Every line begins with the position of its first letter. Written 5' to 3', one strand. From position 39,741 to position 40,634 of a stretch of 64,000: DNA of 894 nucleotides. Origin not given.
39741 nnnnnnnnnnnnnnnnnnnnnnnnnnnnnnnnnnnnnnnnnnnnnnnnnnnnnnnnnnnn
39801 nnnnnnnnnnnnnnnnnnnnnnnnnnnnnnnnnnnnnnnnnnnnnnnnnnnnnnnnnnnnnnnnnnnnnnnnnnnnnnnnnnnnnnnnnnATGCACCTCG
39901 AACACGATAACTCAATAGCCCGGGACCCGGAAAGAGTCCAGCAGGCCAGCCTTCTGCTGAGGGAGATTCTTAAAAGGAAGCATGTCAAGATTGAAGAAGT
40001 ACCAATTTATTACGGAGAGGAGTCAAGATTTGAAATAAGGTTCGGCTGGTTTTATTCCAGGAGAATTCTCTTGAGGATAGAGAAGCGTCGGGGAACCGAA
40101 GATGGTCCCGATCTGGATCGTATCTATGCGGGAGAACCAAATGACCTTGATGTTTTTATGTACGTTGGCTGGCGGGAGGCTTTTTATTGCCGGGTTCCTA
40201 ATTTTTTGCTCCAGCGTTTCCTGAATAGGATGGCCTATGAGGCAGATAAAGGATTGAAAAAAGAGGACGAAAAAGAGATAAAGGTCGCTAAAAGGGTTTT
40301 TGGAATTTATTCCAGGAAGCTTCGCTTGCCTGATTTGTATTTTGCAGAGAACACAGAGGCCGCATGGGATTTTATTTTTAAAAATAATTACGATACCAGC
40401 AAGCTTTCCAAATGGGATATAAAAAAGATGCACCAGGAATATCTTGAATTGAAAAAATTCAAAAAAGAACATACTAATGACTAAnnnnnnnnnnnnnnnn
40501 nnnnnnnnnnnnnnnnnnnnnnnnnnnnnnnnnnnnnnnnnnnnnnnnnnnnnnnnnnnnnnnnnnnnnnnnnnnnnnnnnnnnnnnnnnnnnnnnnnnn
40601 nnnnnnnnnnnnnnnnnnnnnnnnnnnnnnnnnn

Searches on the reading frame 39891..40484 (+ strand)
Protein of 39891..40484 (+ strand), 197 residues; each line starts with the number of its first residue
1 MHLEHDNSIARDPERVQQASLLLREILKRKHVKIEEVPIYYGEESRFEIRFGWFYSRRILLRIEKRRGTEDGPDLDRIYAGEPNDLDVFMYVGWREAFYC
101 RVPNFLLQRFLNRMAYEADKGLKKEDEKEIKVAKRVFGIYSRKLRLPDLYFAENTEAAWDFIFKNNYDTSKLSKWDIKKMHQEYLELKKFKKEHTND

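Call 13: search_protein_families(library=pfam, proteins=[window:39891-40484:+])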
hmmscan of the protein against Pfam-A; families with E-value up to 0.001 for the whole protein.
window:39891-40484:+ (197 aa): 0 families

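Call 60: search_protein_families(library=phrogs, proteins=[window:39891-40484:+], max_evalue=0.001)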
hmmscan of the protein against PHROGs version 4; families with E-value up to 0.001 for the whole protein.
window:39891-40484:+ (197 aa): 0 families

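Call 63: find_homologous_proteins(query=window:39891-40484:+, max_evalue=0.00001)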
Query window:39891-40484:+ (197 aa): 16 proteins with E <= 0.00001 among 106 candidates.
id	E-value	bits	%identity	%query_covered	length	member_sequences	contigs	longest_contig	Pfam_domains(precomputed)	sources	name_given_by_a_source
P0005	2.1e-128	444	100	100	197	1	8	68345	-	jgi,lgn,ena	jgi:hypothetical protein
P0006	1.1e-127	442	99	100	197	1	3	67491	-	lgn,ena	-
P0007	2.6e-127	441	99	100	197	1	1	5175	-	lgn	-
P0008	1.6e-126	438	98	100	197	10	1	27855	-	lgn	-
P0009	1.1e-124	432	97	100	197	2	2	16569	-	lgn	-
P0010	6.2e-124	430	97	100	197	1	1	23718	-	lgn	-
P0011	2.0e-121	421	95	100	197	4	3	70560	-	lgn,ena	-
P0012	5.6e-112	391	88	100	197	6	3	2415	-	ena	-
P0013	1.2e-111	389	88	100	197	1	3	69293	-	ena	-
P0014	2.0e-109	382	86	99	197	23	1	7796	-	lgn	-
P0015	2.6e-99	349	87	89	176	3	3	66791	-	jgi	jgi:hypothetical protein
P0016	1.4e-88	314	73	100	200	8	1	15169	-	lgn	-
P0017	3.7e-77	277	67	100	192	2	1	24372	-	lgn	-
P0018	9.4e-74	266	64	100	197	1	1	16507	-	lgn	-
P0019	3.4e-50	189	65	70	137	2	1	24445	-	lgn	-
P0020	1.4e-47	180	75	55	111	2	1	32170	-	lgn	-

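Call 64: find_encoding_contigs(protein=P0016, flank=6000, max_places=2)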
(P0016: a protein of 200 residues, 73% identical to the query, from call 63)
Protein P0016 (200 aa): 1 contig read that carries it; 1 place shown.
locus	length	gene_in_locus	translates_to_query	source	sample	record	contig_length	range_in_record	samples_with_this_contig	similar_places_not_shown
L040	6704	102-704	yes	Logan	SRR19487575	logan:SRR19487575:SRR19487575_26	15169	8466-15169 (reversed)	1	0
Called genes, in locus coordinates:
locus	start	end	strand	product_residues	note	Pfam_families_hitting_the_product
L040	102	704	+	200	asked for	-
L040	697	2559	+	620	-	PF00476:DNA_pol_A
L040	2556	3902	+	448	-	PF00271:Helicase_C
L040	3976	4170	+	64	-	-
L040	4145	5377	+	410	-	PF10926:DUF2800 (weak), PF12705:PDDEXK_1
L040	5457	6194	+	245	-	-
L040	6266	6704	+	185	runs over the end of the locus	-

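Call 65: find_encoding_contigs(protein=P0017, flank=6000, max_places=2)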
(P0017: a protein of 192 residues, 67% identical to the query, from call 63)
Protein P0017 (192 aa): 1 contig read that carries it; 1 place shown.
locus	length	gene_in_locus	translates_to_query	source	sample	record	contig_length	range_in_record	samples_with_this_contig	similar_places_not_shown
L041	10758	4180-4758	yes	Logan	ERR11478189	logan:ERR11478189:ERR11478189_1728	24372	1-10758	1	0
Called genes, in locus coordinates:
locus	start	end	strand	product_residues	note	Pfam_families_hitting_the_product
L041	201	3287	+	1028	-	PF05272:VapE-like_dom, PF19263:DUF5906 (weak)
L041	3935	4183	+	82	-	-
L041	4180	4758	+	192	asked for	-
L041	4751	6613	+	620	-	PF00476:DNA_pol_A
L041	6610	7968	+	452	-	PF00271:Helicase_C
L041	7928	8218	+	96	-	-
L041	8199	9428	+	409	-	PF10926:DUF2800 (weak), PF12705:PDDEXK_1 (weak)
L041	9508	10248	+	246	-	-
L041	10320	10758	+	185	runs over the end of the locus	-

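Call 66: find_encoding_contigs(protein=P0018, flank=6000, max_places=2)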
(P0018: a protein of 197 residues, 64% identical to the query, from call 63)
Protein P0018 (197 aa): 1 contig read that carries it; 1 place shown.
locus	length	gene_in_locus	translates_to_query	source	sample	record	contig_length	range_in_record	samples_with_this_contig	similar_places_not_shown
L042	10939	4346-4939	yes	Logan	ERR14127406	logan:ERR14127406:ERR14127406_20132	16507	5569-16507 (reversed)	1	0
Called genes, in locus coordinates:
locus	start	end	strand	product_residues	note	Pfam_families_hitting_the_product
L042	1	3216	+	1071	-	?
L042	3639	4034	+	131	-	-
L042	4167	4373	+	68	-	-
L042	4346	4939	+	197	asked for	-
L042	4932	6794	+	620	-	PF00476:DNA_pol_A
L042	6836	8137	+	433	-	PF00271:Helicase_C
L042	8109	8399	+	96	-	-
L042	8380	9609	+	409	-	PF10926:DUF2800 (weak), PF12705:PDDEXK_1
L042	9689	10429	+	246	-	-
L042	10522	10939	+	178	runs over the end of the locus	-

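Call 67: find_encoding_contigs(protein=P0019, flank=6000, max_places=2)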
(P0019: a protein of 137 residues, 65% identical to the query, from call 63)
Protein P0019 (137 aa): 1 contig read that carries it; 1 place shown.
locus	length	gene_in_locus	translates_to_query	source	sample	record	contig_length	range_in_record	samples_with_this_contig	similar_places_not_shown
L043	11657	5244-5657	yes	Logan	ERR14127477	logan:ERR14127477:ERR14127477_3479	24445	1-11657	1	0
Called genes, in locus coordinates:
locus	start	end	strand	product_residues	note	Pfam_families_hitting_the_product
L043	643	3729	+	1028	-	PF05272:VapE-like_dom, PF19263:DUF5906 (weak)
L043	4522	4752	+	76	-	-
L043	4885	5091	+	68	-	-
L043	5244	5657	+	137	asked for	-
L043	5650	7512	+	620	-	PF00476:DNA_pol_A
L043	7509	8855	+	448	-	PF00271:Helicase_C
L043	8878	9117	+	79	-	-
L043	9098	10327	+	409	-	PF10926:DUF2800 (weak), PF12705:PDDEXK_1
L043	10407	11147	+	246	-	-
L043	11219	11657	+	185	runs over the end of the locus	-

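Call 75: find_encoding_contigs(protein=P0020, flank=6000, max_places=2)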
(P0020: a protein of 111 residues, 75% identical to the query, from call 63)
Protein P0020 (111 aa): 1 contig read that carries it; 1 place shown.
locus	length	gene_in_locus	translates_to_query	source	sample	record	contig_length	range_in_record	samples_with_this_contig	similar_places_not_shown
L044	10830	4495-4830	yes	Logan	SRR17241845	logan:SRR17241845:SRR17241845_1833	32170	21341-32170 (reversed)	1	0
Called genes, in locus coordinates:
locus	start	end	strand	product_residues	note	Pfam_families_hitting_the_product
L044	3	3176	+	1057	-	?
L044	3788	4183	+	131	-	-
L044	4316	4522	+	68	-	-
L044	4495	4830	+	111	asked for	-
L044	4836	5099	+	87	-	-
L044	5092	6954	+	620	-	PF00476:DNA_pol_A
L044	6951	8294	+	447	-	PF00271:Helicase_C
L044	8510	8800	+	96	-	-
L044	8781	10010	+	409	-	PF12705:PDDEXK_1 (weak), PF10926:DUF2800 (weak)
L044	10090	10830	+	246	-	-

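Call 76: find_encoding_contigs(protein=P0013, flank=6000, max_places=3)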
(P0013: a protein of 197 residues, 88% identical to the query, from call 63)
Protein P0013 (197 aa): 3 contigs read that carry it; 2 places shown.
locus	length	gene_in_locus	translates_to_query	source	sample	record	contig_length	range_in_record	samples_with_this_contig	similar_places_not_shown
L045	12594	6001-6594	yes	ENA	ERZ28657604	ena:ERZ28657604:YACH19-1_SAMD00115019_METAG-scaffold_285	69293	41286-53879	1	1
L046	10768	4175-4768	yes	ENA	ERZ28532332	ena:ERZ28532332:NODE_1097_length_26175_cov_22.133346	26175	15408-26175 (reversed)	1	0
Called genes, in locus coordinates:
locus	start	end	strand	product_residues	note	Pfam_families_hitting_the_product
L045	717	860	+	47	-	-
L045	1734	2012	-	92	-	-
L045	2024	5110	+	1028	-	PF05272:VapE-like_dom, PF19263:DUF5906 (weak)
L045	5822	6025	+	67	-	-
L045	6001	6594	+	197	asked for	-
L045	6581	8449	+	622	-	PF00476:DNA_pol_A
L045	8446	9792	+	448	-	PF00271:Helicase_C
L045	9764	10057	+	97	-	-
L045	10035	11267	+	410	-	PF10926:DUF2800 (weak), PF12705:PDDEXK_1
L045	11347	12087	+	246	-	-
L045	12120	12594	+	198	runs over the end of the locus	-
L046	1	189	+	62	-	?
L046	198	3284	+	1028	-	PF05272:VapE-like_dom, PF19263:DUF5906 (weak)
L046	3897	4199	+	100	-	-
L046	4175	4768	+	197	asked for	-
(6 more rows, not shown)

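Call 77: find_encoding_contigs(protein=P0014, flank=6000, max_places=2)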
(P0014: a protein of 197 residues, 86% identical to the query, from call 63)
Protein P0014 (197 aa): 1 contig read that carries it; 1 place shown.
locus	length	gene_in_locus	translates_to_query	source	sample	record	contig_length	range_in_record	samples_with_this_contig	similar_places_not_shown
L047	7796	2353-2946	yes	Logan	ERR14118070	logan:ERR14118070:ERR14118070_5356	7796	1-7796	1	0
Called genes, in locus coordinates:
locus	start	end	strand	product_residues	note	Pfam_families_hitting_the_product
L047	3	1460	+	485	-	?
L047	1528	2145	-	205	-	-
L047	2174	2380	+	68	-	-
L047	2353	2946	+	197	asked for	-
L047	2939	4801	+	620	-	PF00476:DNA_pol_A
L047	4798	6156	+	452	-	PF00271:Helicase_C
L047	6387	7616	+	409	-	PF10926:DUF2800 (weak), PF12705:PDDEXK_1 (weak)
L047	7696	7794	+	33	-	?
